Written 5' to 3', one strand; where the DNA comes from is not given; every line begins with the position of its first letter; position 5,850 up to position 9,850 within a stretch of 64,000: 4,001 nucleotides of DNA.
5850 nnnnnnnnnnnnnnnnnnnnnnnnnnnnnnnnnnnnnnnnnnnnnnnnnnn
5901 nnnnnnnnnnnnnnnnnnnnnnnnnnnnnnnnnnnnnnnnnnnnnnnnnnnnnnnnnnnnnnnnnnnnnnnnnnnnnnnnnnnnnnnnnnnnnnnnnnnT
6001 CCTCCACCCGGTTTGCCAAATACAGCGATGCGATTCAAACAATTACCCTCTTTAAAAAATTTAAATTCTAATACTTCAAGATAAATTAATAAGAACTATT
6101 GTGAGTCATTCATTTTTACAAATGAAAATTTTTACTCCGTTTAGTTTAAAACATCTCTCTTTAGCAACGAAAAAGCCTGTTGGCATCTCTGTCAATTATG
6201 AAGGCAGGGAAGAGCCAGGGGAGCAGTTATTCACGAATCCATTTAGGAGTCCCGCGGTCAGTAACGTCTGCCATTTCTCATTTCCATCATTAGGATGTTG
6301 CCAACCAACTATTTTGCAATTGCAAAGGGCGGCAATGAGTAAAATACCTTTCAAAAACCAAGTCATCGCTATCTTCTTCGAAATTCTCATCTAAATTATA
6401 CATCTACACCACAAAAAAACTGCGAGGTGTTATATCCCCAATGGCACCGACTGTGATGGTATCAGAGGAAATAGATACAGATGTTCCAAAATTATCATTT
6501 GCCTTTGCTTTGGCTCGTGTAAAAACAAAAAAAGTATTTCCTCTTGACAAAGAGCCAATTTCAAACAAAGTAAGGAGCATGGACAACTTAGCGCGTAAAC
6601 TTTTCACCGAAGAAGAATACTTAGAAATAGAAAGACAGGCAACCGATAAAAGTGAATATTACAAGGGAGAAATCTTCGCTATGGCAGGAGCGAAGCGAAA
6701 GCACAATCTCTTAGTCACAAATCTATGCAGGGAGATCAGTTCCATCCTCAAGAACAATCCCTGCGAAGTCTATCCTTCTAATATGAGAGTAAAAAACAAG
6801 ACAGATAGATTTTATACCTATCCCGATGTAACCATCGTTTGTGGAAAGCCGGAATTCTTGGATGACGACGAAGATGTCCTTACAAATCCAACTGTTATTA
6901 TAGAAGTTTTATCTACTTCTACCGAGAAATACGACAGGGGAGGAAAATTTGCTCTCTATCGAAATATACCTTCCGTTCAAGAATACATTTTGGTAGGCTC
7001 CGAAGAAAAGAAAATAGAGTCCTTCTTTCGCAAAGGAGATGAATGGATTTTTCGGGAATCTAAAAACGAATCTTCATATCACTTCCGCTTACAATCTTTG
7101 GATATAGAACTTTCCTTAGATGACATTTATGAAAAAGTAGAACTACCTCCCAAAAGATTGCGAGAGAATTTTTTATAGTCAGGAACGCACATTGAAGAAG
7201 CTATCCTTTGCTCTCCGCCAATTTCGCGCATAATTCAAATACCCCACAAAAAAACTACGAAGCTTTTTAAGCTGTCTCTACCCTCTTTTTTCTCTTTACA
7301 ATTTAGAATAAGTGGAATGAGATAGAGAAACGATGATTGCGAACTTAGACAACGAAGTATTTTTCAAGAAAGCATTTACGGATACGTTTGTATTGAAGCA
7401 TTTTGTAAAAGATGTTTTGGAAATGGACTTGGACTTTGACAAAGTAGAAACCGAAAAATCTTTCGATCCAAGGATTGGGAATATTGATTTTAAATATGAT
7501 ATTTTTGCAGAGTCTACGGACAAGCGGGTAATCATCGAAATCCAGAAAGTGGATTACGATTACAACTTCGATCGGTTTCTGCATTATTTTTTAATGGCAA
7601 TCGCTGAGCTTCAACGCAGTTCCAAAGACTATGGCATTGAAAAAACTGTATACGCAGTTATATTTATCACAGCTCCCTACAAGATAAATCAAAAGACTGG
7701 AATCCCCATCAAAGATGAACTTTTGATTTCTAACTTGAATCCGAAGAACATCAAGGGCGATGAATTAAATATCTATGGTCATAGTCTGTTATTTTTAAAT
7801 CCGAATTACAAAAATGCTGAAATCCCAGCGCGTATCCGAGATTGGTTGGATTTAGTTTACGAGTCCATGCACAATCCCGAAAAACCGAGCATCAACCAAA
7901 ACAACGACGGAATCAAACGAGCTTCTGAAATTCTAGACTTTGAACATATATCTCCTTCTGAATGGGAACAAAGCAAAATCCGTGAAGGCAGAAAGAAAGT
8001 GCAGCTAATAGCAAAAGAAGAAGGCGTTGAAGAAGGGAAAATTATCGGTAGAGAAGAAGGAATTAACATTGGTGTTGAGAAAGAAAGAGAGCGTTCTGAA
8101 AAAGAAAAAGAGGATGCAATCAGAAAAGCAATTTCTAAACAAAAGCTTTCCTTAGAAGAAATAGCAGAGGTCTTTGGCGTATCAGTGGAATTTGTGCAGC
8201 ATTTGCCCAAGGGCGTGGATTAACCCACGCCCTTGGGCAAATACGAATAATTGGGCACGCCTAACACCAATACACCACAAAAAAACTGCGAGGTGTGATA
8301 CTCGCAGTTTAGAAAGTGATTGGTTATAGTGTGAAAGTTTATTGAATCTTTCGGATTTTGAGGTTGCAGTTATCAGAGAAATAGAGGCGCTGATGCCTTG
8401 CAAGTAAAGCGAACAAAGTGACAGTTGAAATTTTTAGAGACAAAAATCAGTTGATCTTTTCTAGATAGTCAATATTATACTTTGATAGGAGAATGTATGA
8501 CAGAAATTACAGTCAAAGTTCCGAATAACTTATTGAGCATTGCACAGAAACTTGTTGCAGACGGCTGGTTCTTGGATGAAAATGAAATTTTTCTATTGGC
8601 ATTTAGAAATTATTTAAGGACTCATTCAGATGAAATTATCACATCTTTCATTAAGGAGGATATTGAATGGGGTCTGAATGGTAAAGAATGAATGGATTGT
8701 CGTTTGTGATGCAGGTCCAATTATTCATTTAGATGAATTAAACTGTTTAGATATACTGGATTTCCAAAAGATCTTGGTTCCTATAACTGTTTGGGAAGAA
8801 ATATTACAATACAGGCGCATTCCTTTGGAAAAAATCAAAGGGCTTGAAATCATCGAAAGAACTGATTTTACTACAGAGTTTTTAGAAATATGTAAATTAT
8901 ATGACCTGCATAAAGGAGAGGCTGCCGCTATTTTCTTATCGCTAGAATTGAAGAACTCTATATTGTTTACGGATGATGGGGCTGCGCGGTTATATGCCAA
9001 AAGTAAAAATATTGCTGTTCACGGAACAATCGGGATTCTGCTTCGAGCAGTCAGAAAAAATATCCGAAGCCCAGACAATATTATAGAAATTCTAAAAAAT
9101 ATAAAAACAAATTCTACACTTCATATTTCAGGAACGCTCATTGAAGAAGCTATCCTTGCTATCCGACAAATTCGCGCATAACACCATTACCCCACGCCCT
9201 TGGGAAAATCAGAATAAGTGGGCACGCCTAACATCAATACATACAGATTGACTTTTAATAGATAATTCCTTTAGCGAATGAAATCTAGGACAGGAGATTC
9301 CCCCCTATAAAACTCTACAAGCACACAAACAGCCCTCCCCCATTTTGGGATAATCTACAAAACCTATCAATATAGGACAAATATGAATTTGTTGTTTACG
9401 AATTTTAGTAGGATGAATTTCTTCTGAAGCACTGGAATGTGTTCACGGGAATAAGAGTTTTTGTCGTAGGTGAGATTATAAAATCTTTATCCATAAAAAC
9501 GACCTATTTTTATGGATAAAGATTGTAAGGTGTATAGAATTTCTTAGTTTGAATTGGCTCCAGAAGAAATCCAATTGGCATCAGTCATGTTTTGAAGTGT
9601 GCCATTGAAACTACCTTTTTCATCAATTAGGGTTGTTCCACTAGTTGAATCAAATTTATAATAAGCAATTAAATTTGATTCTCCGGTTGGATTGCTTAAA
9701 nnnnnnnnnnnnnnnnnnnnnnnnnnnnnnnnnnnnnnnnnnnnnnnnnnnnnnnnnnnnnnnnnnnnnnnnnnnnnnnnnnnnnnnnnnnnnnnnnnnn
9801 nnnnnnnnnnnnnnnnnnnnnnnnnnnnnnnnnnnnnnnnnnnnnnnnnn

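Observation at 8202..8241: Perfect 17-bp GC-rich inverted repeat straddling the stop codon of the Rpn-like nuclease gene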

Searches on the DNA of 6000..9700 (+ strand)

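Call 46: search_rna_families(source=window, start=6000, end=9700, threshold=evalue, max_evalue=5)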
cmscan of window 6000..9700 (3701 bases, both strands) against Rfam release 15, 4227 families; matches with E-value up to 5: 9.
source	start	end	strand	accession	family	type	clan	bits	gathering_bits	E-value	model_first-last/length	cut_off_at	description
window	8198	8245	-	RF03578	mir-3910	Gene; miRNA;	-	27.4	95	0.019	1-82/82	no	mir-3910 microRNA precursor family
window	9636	9693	+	RF03476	mir-7360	Gene; miRNA;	-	25.4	47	0.12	1-59/59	no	mir-7360 microRNA precursor family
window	8199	8244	-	RF03758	mir-2756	Gene; miRNA;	-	25.2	61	0.024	16-61/78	no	mir-2756 microRNA precursor family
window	8199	8244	+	RF03758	mir-2756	Gene; miRNA;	-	22.4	61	0.16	16-61/78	no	mir-2756 microRNA precursor family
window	8079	8110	+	RF01360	CRISPR-DR47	Gene; CRISPR;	-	21.2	39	1.4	1-37/37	no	CRISPR RNA direct repeat element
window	9476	9530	+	RF00103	mir-1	Gene; miRNA;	-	20.4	45.6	0.87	1-79/79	no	mir-1 microRNA precursor family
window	9484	9522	-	RF00103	mir-1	Gene; miRNA;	-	18.7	45.6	2.5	17-63/79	no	mir-1 microRNA precursor family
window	7257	7336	-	RF00736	mir-320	Gene; miRNA;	-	17.3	55.5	2.6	1-76/76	no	mir-320 microRNA precursor family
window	8187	8252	-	RF02031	tpke11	Gene; sRNA;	-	17.1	43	4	1-77/77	no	tpke11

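Call 57: search_dna_similar(query=window:7240-8320:+, collection=plasmids, mode=distant, max_rows=8)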
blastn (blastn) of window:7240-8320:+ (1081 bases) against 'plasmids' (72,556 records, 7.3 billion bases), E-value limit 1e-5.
No match.

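Call 58: search_dna_similar(query=window:7240-8320:+, collection=phages, mode=distant, max_rows=8)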
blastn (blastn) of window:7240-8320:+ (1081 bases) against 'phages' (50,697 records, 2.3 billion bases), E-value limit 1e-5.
No match.

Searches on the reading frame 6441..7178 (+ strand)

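Call 6: search_protein_families(library=pfam, proteins=[window:6441-7178:+], max_evalue=0.01)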
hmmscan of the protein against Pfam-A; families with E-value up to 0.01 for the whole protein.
window:6441-7178:+ (245 aa): 1 family
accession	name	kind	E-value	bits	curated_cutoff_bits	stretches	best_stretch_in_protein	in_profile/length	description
PF05685.18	Uma2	-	5e-32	111.2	27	1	58-208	2-152/172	Putative restriction endonuclease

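Call 73: search_protein_families(library=ncbifam, proteins=[window:6582-7175:+], max_evalue=0.01)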
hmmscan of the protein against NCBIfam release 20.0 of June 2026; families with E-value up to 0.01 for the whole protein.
window:6582-7175:+ (198 aa): 0 families

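Call 74: search_protein_families(library=padloc, proteins=[window:6582-7175:+], max_evalue=0.001)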
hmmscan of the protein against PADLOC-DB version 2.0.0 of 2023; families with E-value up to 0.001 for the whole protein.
window:6582-7175:+ (198 aa): 4 families
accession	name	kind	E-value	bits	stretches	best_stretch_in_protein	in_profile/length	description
PDLC04834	PDC-S03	-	1.4e-29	101.1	1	6-184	7-183/184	-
PDLC04832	PDC-S03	-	4.6e-28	96.2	1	5-183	6-186/188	-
PDLC04833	PDC-S03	-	3.2e-15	54.2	1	5-146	21-167/207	-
PDLC04835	PDC-S03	-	6.6e-09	33.6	1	5-138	6-144/207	-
